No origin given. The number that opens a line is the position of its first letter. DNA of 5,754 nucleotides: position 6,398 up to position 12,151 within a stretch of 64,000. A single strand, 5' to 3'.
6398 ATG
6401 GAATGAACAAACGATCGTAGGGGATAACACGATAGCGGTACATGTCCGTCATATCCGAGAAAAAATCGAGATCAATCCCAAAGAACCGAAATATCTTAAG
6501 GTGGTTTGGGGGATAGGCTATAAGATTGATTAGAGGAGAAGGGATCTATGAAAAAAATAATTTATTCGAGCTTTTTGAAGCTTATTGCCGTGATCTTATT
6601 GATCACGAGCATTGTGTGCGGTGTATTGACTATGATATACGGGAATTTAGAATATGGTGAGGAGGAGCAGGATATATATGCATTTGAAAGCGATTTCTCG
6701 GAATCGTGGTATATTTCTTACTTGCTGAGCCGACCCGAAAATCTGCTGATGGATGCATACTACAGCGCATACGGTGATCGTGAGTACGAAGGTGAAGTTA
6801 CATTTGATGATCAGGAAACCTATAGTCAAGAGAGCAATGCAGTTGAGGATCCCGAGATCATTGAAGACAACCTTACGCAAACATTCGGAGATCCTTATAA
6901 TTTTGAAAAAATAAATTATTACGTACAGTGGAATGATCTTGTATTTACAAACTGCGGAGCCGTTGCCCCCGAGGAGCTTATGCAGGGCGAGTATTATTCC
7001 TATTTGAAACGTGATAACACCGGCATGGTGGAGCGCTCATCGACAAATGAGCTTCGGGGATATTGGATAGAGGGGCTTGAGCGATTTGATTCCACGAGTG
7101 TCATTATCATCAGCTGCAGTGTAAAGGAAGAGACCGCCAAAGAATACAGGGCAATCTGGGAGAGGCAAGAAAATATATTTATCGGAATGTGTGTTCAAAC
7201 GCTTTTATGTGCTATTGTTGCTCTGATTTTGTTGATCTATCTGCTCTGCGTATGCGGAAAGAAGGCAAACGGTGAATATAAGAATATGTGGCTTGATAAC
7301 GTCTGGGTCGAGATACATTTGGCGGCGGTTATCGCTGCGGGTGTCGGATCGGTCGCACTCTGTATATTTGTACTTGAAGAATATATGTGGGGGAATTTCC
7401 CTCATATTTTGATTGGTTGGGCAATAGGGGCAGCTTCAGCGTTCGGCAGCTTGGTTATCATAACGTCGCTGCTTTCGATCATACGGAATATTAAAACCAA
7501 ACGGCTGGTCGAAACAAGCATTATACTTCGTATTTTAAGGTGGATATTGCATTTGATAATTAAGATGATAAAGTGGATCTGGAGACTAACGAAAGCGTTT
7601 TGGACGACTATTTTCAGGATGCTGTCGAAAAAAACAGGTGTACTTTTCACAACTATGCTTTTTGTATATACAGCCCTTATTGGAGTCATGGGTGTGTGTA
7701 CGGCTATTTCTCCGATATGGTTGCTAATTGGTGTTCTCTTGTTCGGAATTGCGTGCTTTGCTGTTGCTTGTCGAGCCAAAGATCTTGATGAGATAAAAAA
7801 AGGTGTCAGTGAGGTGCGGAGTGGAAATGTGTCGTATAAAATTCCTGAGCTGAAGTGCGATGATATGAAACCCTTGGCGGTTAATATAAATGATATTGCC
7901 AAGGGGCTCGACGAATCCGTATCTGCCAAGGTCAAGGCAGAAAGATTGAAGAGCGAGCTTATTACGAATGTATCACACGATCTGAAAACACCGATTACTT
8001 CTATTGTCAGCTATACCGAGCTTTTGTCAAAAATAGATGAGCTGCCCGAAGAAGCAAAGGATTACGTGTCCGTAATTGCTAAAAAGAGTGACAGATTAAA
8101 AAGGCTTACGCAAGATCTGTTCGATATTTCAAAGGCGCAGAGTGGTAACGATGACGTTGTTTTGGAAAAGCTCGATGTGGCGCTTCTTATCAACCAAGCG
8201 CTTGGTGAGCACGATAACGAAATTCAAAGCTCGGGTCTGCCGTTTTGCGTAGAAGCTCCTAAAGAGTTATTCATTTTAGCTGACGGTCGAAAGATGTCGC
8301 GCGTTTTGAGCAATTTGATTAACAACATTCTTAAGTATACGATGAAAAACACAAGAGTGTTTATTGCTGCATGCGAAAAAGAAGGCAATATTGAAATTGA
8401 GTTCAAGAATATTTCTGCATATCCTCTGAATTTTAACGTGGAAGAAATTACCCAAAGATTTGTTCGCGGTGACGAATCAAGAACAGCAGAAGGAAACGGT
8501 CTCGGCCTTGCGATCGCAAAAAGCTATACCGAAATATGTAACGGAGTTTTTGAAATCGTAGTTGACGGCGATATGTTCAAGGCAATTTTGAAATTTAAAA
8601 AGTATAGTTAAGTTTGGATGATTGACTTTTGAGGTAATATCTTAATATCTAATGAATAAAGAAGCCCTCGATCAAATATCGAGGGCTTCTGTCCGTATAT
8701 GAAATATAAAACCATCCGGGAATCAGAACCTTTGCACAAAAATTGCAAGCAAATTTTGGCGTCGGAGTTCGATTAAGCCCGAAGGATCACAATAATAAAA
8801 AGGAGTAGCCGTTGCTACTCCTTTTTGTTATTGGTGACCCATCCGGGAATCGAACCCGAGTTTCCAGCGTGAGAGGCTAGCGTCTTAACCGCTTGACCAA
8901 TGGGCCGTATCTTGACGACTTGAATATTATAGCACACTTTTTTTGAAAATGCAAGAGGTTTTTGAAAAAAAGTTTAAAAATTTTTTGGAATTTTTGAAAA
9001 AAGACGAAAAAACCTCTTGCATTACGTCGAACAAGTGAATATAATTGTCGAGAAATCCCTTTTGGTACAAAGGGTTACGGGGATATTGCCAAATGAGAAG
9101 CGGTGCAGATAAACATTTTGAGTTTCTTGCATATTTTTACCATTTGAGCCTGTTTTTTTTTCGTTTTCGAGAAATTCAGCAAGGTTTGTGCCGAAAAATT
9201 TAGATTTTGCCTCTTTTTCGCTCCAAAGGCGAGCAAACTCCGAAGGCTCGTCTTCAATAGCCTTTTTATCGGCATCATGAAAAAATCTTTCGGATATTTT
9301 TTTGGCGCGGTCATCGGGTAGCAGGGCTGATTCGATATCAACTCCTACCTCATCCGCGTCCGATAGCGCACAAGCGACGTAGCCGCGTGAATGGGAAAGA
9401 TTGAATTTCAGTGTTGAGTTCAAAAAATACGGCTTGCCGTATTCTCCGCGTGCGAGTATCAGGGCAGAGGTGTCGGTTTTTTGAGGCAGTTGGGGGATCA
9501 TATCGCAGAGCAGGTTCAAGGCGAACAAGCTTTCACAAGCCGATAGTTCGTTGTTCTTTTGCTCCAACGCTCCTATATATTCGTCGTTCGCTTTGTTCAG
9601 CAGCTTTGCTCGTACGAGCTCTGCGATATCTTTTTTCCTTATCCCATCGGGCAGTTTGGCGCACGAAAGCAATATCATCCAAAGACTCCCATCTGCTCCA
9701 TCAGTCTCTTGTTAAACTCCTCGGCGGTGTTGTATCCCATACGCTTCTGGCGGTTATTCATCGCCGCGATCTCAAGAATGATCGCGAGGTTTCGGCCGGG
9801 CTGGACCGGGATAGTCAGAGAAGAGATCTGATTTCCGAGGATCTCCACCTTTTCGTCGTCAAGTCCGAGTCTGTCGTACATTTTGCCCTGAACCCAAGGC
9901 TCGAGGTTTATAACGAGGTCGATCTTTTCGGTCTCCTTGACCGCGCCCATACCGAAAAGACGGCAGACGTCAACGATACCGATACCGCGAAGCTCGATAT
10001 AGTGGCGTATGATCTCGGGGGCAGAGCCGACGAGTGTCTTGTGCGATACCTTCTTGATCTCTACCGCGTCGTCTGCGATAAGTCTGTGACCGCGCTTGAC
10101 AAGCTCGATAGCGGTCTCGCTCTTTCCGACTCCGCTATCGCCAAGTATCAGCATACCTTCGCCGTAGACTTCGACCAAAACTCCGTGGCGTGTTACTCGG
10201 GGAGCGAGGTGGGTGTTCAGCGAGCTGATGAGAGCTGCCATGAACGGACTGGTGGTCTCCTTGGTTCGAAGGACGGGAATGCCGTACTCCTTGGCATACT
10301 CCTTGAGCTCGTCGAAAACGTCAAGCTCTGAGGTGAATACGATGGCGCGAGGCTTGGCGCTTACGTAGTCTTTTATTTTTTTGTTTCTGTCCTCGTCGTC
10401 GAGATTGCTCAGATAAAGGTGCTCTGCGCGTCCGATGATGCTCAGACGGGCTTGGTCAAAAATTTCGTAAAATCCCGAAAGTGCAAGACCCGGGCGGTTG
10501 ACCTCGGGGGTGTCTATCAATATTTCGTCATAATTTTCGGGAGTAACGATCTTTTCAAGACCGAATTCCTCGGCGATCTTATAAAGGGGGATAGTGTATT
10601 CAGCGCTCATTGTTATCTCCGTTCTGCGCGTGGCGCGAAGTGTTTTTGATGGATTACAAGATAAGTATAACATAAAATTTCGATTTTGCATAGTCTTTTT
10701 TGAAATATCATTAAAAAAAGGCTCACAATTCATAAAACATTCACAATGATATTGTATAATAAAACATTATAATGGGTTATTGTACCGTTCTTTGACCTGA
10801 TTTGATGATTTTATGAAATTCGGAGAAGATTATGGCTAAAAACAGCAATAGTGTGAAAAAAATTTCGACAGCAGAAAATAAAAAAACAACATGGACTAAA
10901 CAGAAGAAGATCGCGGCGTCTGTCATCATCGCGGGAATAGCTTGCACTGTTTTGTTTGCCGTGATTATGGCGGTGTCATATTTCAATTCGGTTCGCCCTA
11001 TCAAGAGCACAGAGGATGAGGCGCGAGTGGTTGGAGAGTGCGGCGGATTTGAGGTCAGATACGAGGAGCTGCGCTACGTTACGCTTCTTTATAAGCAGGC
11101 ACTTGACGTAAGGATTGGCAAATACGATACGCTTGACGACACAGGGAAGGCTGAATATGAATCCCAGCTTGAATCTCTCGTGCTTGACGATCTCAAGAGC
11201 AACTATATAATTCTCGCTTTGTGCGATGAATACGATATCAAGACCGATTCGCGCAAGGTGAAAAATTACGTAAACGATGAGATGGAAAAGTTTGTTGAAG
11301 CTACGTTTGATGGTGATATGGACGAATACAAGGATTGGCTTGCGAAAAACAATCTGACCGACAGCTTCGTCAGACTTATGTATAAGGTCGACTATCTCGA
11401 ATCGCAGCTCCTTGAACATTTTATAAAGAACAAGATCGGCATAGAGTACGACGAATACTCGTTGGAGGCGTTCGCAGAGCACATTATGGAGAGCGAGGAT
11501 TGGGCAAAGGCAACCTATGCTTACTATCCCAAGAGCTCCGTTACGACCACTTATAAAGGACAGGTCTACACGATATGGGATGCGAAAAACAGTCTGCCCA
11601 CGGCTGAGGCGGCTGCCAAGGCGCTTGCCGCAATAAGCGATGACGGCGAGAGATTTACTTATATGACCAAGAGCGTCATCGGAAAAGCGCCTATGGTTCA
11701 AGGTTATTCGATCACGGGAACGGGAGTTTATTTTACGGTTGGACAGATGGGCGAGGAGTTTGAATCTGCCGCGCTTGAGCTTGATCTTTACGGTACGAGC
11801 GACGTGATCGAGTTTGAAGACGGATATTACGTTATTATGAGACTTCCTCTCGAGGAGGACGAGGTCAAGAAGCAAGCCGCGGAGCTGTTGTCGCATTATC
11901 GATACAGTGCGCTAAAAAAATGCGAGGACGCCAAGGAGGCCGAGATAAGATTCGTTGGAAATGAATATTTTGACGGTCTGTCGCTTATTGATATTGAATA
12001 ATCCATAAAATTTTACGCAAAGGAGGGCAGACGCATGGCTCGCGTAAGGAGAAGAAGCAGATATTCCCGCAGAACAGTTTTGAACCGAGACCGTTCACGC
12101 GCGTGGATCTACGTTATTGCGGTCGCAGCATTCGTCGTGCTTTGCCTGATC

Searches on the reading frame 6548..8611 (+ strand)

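Call 85: search_protein_families(library=pfam, proteins=[window:6548-8611:+], max_evalue=0.00001)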
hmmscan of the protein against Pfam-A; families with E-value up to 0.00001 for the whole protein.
window:6548-8611:+ (687 aa): 2 families
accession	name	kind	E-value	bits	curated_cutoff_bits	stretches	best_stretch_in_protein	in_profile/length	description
PF00512.31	HisKA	-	3.5e-18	65.8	26.9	1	468-533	2-66/66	His Kinase A (phospho-acceptor) domain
PF02518.31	HATPase_c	-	1.7e-09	38.5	26.4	1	579-670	2-93/111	Histidine kinase-, DNA gyrase B-, and HSP90-like ATPase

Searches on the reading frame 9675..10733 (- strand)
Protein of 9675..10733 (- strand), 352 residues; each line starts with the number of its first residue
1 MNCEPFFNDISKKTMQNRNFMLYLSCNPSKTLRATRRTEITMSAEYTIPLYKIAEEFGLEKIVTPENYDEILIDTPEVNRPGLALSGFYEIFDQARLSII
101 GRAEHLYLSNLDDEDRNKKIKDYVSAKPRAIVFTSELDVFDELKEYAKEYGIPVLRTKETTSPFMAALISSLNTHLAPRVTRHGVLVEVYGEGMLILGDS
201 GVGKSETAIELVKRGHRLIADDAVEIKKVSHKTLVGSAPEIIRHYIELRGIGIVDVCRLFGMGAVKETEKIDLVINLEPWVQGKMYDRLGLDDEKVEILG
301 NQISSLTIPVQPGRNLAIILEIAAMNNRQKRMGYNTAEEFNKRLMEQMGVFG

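Call 85: search_protein_families(library=pfam, proteins=[window:9675-10733:-], max_evalue=0.00001)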
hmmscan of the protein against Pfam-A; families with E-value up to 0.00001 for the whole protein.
window:9675-10733:- (352 aa): 2 families
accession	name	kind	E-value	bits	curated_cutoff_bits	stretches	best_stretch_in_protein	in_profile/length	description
PF07475.17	Hpr_kinase_C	-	1.8e-70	236.4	33.3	1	175-343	2-170/171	HPr Serine kinase C-terminal domain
PF02603.21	Hpr_kinase_N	-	7.9e-36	123.2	24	1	50-172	3-125/125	HPr Serine kinase N terminus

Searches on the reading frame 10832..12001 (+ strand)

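Call 85: search_protein_families(library=pfam, proteins=[window:10832-12001:+], max_evalue=0.00001)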
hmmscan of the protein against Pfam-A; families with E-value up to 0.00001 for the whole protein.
window:10832-12001:+ (389 aa): 1 family
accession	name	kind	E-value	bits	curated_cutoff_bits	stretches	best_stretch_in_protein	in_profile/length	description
PF13624.11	SurA_N_3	-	3.9e-06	27.2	27.2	1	26-193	11-161/162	SurA-like N-terminal domain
